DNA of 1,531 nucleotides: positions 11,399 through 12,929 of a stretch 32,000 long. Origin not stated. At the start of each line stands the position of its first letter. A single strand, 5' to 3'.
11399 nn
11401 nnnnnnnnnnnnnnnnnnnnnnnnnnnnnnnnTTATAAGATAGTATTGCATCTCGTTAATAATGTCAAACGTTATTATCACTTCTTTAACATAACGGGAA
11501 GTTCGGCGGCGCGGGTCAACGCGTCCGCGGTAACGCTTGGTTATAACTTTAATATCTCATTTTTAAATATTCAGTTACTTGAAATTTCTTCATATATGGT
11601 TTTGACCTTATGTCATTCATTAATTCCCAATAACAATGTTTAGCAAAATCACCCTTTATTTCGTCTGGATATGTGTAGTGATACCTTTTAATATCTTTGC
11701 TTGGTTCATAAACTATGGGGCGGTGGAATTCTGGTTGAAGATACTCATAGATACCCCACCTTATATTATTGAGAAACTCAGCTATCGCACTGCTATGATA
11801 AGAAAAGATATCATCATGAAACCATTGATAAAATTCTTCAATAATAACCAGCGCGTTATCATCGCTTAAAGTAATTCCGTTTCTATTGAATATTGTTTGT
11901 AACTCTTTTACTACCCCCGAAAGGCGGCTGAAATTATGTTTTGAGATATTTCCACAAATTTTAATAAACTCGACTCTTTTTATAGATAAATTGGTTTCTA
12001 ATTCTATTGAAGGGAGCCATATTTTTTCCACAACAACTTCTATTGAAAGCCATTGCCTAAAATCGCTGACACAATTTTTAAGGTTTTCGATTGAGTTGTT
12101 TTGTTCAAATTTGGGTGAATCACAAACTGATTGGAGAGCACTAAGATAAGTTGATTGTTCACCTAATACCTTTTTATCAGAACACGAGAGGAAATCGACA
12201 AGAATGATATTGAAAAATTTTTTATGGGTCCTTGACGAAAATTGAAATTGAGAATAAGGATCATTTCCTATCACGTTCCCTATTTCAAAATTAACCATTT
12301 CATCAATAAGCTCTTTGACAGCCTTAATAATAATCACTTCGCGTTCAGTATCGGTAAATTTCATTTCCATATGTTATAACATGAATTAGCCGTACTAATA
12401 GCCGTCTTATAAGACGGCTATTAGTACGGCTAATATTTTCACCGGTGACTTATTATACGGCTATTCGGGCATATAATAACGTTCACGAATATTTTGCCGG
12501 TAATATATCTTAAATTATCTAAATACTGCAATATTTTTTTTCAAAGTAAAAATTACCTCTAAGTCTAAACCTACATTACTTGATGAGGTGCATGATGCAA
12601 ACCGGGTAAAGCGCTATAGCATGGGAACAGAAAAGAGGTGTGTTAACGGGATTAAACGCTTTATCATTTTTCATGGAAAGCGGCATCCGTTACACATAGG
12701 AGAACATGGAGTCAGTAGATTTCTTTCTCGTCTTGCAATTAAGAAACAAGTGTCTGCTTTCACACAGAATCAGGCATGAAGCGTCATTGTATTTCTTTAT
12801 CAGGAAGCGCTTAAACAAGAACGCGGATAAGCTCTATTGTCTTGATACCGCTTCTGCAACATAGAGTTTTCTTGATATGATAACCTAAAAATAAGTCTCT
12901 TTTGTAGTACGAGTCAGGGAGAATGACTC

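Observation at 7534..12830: Degenerate chromosomal integron: five minus-strand cassettes with attC-like sites and two truncated, divergent IntI fragments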

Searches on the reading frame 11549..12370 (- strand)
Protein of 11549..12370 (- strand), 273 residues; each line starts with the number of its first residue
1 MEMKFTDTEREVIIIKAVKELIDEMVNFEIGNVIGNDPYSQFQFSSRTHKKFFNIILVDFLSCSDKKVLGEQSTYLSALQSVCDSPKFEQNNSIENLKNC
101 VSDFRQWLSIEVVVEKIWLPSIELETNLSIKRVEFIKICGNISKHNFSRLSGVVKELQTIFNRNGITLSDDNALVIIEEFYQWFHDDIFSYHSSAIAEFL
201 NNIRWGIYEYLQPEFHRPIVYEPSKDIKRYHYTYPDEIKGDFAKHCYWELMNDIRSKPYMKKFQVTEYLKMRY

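Call 6: search_protein_families(library=pfam, max_evalue=0.01, proteins=[window:11549-12370:-])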
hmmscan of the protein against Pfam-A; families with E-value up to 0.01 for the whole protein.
window:11549-12370:- (273 aa): 0 families

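Call 7: search_protein_families(library=ncbifam, max_evalue=0.01, proteins=[window:11549-12370:-])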
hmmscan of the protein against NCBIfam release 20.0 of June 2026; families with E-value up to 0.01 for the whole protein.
window:11549-12370:- (273 aa): 0 families

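Call 68: search_protein_families(library=padloc, max_evalue=0.01, proteins=[window:11549-12370:-])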
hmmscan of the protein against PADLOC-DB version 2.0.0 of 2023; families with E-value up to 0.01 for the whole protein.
window:11549-12370:- (273 aa): 0 families

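Call 78: search_protein_representatives(protein=window:11549-12367:-)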
Query: 272 residues. Proteins with E-value up to 0.001 (for the whole library): 489; up to 1e-10: 367; up to 1e-30: 195. The best 150 are listed.
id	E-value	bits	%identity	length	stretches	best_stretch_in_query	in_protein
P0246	9.9e-89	313.4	54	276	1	2-270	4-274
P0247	2.0e-88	312.4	53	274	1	5-272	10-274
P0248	1.2e-80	286.9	50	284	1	7-272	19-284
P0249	3.7e-78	278.8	48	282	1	5-271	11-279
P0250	2.4e-75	269.5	45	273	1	3-272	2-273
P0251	1.3e-73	263.9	55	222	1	2-218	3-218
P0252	1.6e-73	263.5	49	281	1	4-272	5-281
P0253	1.6e-72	260.3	47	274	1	2-272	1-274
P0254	1.6e-69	250.5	49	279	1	6-271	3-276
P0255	1.8e-69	250.3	43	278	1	1-272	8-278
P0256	5.0e-69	248.8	45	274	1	5-272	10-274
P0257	6.1e-69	248.5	44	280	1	4-272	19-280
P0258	1.0e-68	247.8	45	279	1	7-272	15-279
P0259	1.1e-68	247.7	43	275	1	3-267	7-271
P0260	7.2e-68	245.0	42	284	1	3-272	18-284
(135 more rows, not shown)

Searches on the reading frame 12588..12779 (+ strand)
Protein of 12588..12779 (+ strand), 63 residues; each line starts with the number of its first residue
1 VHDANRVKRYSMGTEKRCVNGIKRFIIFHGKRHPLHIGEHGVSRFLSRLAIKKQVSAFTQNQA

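Call 6: search_protein_families(library=pfam, max_evalue=0.01, proteins=[window:12588-12779:+])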
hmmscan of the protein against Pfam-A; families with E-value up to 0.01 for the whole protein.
window:12588-12779:+ (63 aa): 1 family
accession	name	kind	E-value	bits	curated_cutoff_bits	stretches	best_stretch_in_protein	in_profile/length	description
PF13495.12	Phage_int_SAM_4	-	5.3e-12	46.4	27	1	3-63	7-67/85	Phage integrase, N-terminal SAM-like domain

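Call 7: search_protein_families(library=ncbifam, max_evalue=0.01, proteins=[window:12588-12779:+])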
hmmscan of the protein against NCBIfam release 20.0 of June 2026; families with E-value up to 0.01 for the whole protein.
window:12588-12779:+ (63 aa): 2 families
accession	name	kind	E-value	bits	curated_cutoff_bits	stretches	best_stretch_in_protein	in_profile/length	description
TIGR02249.1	integrase_gron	subfamily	4.4e-13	49.3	265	1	5-63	9-67/315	integron integrase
NF011946.0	PRK15417.1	equivalog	4.9e-10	39.1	435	1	5-63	24-82/337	integron integrase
